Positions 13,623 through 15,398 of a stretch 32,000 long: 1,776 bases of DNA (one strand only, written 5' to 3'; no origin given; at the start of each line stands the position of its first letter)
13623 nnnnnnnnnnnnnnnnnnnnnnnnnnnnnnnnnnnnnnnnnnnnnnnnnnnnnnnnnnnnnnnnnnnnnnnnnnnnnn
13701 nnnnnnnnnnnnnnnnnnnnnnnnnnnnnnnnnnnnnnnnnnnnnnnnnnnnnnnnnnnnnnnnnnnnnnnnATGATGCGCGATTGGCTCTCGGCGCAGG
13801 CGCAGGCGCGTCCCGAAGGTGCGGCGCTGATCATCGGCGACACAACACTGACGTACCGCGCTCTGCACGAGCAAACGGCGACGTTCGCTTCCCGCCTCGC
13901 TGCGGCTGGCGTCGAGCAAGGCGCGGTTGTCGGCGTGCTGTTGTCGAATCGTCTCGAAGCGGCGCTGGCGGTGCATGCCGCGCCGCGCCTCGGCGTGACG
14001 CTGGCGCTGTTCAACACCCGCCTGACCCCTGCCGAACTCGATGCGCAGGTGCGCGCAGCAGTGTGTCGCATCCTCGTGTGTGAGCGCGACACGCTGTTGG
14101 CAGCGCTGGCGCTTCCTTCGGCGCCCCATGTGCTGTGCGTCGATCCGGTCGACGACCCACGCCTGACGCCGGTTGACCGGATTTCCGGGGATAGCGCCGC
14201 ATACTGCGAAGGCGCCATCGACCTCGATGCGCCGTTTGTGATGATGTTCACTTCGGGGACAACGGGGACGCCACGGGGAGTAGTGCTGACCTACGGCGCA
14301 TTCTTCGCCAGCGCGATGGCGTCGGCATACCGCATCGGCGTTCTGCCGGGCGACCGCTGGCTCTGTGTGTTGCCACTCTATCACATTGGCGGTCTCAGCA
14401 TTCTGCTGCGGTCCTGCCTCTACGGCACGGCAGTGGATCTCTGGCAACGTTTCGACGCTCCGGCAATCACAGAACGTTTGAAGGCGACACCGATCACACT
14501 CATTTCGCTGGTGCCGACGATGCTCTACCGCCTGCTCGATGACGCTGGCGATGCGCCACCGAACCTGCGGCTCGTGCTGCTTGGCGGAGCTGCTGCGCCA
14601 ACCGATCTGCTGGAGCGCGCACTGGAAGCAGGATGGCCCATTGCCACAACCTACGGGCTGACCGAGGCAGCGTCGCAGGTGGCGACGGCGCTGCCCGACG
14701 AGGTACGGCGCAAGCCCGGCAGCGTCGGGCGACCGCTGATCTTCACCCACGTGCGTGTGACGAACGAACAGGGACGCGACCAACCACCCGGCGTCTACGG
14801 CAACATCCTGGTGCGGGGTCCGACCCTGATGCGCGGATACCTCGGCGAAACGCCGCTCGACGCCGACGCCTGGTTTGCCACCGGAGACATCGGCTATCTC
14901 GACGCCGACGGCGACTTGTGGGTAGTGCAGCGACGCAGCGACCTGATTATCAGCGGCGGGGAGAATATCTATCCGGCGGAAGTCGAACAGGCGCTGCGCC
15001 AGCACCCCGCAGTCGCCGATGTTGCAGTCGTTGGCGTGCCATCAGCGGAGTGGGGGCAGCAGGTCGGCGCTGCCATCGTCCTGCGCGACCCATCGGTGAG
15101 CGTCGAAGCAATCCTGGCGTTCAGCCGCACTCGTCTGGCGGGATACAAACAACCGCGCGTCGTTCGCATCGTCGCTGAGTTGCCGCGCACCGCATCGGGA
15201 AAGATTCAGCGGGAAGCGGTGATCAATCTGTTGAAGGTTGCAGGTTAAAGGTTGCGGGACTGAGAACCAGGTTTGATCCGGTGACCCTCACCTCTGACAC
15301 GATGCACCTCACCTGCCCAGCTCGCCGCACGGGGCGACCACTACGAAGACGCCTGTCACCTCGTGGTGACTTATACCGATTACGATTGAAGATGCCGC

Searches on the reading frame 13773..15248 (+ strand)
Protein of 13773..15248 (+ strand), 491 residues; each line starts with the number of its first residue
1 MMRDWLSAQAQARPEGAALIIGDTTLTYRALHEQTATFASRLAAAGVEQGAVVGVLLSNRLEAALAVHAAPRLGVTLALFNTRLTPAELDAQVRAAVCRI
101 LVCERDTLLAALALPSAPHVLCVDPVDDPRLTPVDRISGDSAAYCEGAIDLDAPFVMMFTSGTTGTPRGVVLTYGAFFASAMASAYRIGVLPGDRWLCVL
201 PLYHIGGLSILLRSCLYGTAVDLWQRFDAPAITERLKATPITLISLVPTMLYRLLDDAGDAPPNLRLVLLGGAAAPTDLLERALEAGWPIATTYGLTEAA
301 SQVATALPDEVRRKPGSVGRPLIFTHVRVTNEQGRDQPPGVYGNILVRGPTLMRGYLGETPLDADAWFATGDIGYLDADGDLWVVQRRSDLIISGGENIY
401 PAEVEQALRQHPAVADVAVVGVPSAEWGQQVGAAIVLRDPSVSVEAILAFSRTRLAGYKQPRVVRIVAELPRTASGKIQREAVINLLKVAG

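Call 34: search_protein_families(library=pfam, proteins=[window:13773-15248:+], max_evalue=0.001)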
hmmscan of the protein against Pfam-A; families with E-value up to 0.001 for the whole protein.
window:13773-15248:+ (491 aa): 3 families
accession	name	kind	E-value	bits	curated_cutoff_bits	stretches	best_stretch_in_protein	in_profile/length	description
PF00501.34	AMP-binding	-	5.6e-76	256.2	29.9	1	7-357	2-384/384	AMP-binding enzyme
PF13193.12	AMP-binding_C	-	4.4e-20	72.8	24.5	1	403-477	1-76/76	AMP-binding enzyme C-terminal domain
PF23562.2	AMP-binding_C_3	-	0.00021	22.1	20.8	0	391-425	4-39/124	AMP-binding enzyme C-terminal domain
